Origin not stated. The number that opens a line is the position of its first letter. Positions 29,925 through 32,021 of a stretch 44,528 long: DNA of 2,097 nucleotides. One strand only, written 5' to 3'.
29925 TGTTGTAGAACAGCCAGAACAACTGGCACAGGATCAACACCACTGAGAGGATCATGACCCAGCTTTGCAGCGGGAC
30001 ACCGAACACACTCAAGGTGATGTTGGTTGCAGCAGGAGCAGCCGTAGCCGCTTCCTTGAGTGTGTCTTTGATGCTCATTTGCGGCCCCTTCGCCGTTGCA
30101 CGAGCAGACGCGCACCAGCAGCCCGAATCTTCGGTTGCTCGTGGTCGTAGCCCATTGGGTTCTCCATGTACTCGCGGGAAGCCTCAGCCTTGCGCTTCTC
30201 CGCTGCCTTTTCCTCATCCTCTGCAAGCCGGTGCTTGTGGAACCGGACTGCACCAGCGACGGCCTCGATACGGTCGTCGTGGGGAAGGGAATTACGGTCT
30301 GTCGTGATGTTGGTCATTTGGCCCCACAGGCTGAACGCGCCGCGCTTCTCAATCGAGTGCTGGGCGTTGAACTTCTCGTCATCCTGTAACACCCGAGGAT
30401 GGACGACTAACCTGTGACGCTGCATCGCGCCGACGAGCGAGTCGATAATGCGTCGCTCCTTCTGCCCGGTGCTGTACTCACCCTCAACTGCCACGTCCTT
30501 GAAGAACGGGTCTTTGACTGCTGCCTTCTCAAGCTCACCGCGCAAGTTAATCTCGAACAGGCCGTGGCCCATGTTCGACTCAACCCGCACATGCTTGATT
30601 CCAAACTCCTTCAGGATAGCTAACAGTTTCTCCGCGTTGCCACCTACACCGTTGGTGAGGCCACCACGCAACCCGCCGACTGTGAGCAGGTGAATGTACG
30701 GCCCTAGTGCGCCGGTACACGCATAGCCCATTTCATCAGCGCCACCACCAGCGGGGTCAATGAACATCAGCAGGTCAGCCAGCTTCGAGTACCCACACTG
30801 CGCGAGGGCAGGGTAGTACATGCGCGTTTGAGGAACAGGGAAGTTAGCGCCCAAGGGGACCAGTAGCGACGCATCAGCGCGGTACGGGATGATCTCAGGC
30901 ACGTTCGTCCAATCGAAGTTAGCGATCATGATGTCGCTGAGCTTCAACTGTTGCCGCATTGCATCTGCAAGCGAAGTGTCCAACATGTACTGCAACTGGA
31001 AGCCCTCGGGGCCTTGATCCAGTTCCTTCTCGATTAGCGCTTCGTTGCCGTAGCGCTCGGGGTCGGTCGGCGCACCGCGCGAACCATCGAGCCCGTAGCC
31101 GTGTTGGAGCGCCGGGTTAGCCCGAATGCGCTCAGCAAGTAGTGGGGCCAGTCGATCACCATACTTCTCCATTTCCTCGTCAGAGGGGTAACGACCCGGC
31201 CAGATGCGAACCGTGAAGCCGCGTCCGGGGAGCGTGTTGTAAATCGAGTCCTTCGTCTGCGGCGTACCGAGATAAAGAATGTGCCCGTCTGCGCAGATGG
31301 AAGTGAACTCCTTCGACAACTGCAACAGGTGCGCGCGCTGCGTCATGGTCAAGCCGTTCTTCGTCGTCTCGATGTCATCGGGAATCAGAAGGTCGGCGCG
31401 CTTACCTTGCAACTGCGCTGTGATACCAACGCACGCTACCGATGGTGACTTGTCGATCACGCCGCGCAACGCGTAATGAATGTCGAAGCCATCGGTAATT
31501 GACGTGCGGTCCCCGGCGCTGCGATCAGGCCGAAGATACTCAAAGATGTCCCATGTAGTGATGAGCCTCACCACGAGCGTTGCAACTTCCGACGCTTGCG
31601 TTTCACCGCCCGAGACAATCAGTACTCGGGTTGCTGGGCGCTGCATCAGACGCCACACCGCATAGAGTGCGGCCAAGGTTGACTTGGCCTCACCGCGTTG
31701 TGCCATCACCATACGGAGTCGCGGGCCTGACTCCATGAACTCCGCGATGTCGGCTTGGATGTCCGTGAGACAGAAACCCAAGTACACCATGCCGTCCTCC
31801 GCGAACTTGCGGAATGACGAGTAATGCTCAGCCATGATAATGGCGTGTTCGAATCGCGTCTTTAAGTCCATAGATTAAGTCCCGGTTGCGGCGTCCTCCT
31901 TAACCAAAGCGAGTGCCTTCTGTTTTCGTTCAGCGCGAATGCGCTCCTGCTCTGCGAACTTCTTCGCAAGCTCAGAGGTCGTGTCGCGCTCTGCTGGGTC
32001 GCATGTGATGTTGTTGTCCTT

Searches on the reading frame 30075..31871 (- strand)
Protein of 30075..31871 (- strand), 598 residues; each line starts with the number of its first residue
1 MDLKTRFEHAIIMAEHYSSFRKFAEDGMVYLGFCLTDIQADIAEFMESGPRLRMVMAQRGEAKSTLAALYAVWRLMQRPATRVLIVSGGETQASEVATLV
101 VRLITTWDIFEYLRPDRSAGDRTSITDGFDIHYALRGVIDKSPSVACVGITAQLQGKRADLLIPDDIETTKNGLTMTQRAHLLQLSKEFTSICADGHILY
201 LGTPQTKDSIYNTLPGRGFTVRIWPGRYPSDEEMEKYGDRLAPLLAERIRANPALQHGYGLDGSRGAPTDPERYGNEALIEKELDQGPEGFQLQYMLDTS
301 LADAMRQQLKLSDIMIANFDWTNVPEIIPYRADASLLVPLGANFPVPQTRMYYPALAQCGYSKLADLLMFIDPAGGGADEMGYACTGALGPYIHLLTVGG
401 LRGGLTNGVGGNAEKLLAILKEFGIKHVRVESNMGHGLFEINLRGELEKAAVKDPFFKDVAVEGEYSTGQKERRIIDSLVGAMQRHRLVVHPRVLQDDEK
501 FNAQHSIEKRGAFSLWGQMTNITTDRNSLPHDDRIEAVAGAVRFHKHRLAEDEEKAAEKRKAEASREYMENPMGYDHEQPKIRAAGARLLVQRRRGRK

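Call 31: find_related_loci(query=window:30075-31871:-, collection=viral_contigs, flank=10000)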
Query window:30075-31871:- (598 aa) in viral_contigs; peptide patterns used: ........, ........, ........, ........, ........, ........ (x = any residue, [..] = any of these).
21 stretches matched a pattern; 15 encode a relative of the query (tblastn E <= 1e-3); 15 distinct loci.
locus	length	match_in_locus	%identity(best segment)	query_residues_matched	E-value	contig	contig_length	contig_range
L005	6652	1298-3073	90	1-592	0e+0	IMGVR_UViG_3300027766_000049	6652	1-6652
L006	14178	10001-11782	75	1-586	0e+0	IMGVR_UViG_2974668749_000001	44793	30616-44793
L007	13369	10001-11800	65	1-595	0e+0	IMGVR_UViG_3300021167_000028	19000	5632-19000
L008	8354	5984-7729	62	1-592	0e+0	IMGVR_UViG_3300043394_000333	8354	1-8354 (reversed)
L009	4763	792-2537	62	1-592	0e+0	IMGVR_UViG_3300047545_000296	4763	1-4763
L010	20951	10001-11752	52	6-597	0e+0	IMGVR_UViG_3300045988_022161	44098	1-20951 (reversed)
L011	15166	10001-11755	52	6-598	2e-180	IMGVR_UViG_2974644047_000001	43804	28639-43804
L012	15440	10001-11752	51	6-597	3e-179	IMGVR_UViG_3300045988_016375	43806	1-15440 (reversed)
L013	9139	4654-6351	48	6-573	1e-172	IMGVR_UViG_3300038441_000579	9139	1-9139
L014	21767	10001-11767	45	6-576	6e-163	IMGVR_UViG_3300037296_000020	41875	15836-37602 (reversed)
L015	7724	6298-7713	50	6-479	5e-150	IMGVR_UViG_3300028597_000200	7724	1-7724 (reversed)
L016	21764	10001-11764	45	6-596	3e-150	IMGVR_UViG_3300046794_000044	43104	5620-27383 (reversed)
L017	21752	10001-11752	50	6-597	1e-175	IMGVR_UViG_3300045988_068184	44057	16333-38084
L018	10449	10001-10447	61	10-160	2e-50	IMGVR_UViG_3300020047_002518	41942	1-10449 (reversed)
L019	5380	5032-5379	71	1-116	1e-48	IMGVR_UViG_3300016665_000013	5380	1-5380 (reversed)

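Call 48: find_related_loci(query=window:30075-31871:-, collection=metagenome_contigs, flank=10000)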
Query window:30075-31871:- (598 aa) in metagenome_contigs; peptide patterns used: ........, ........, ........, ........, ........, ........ (x = any residue, [..] = any of these).
134 stretches matched a pattern; 9 encode a relative of the query (tblastn E <= 1e-3); 9 distinct loci.
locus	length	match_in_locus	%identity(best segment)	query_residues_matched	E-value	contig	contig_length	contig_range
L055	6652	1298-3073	90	1-592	0e+0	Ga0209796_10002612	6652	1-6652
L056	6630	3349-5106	62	1-598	0e+0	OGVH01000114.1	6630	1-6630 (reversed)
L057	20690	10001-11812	58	1-598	0e+0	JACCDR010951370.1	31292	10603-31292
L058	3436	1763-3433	51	1-560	0e+0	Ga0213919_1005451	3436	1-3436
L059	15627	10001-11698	48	6-573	4e-173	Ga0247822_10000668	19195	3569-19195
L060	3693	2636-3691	68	1-354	2e-161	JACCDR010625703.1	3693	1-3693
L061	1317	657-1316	93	1-220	2e-149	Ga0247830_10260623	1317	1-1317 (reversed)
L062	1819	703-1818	52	6-377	1e-129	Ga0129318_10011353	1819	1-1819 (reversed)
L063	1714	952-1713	57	3-256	1e-95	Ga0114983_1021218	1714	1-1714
